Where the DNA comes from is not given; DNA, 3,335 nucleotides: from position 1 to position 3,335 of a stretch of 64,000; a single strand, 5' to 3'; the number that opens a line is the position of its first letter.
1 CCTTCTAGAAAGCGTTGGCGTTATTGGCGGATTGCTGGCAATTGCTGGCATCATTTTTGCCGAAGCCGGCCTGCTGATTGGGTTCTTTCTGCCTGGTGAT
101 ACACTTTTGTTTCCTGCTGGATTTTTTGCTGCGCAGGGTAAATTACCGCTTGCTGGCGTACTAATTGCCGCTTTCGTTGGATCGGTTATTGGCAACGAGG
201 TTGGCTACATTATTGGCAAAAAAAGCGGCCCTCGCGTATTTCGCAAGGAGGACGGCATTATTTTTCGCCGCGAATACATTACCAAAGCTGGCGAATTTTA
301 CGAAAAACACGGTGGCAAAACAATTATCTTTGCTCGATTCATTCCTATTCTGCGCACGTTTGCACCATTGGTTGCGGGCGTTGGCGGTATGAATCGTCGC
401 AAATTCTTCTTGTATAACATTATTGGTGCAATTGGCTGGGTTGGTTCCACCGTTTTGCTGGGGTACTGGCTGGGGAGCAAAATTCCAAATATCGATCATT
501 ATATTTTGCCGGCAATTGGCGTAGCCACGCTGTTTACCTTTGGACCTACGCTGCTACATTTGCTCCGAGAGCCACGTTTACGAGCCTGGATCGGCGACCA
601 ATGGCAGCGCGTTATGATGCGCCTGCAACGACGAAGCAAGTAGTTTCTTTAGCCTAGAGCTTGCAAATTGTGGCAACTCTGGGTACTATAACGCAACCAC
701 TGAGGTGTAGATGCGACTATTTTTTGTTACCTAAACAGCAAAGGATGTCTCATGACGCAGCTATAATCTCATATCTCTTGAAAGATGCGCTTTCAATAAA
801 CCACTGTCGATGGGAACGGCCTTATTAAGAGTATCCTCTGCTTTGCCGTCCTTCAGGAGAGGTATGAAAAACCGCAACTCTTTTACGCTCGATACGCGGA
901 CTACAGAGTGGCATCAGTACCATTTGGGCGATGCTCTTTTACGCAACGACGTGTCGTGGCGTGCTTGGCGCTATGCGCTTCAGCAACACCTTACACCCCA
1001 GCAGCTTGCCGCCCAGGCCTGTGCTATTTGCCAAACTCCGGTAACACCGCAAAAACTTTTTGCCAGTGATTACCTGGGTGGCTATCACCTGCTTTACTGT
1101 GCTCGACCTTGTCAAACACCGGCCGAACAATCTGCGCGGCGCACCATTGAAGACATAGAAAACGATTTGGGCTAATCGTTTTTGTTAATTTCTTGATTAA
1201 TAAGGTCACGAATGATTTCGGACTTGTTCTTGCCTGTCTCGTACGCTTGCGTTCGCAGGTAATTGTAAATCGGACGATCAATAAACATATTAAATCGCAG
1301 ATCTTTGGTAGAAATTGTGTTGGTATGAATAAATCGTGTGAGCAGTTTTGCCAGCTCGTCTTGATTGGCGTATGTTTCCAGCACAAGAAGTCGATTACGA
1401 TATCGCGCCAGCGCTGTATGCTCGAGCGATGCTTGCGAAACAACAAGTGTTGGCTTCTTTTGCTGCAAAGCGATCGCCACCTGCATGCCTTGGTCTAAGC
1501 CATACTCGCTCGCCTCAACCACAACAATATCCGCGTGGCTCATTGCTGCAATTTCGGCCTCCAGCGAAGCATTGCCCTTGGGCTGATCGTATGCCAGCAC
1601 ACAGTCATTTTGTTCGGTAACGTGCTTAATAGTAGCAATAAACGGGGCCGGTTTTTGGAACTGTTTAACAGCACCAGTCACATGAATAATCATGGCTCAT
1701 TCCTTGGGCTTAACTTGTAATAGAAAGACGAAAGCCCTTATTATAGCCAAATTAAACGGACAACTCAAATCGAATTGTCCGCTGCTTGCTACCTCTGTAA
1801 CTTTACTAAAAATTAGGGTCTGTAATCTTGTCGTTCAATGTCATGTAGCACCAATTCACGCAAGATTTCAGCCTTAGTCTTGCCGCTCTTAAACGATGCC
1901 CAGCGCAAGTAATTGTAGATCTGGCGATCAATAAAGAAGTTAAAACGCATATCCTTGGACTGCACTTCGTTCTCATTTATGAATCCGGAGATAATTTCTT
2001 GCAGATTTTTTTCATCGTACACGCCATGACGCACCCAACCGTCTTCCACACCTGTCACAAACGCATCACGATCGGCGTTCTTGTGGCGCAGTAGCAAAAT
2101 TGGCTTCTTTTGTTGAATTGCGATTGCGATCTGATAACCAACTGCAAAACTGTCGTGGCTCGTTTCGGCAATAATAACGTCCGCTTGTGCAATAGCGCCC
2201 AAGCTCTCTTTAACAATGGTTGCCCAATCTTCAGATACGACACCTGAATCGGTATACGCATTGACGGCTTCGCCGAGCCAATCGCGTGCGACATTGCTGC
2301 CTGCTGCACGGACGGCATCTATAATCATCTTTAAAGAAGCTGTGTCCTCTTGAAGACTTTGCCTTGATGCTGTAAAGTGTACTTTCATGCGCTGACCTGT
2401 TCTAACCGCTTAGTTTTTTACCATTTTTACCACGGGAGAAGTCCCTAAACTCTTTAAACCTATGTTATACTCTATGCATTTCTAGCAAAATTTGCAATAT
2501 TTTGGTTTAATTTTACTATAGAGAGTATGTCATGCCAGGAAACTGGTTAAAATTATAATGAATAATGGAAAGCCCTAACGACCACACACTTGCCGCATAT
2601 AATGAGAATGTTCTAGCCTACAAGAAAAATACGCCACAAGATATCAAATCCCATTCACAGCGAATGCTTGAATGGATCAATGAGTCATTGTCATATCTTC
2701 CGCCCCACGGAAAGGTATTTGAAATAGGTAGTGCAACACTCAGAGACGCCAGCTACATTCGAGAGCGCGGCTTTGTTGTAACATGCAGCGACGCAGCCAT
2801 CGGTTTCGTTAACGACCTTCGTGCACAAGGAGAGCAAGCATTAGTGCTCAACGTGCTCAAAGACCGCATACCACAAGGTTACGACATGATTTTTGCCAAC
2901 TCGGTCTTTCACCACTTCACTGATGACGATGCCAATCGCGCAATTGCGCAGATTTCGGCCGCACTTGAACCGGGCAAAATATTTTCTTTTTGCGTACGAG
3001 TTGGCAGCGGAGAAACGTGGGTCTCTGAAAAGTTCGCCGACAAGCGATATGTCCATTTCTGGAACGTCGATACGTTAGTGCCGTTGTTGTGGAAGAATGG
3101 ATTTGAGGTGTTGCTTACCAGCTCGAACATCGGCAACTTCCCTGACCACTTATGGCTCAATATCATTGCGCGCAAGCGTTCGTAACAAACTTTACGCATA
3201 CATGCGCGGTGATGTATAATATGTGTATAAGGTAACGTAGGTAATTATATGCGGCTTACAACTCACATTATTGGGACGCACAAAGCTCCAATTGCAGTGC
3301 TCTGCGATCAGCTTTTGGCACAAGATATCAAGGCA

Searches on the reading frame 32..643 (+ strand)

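Call 102: search_protein_families(library=pfam, proteins=[window:32-643:+], max_evalue=0.0001)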
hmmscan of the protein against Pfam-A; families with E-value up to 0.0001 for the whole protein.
window:32-643:+ (203 aa): 1 family
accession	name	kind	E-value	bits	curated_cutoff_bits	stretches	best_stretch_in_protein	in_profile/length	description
PF09335.16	VTT_dom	-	5.9e-20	72.4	33.9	1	20-145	1-122/123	VTT domain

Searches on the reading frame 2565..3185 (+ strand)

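Call 102: search_protein_families(library=pfam, proteins=[window:2565-3185:+], max_evalue=0.0001)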
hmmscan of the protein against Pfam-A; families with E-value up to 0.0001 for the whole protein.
window:2565-3185:+ (206 aa): 4 families
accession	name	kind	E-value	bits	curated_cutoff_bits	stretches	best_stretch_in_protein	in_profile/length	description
PF13489.12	Methyltransf_23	-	1.1e-08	35.5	27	1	32-183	7-162/164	Methyltransferase domain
PF08242.18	Methyltransf_12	-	4.2e-07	31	30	1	53-137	2-95/98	Methyltransferase domain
PF13649.12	Methyltransf_25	-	1.6e-05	25.9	27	1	51-137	1-96/97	Methyltransferase domain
PF08241.18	Methyltransf_11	-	2.6e-05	25.2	21.2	0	53-141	2-94/95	Methyltransferase domain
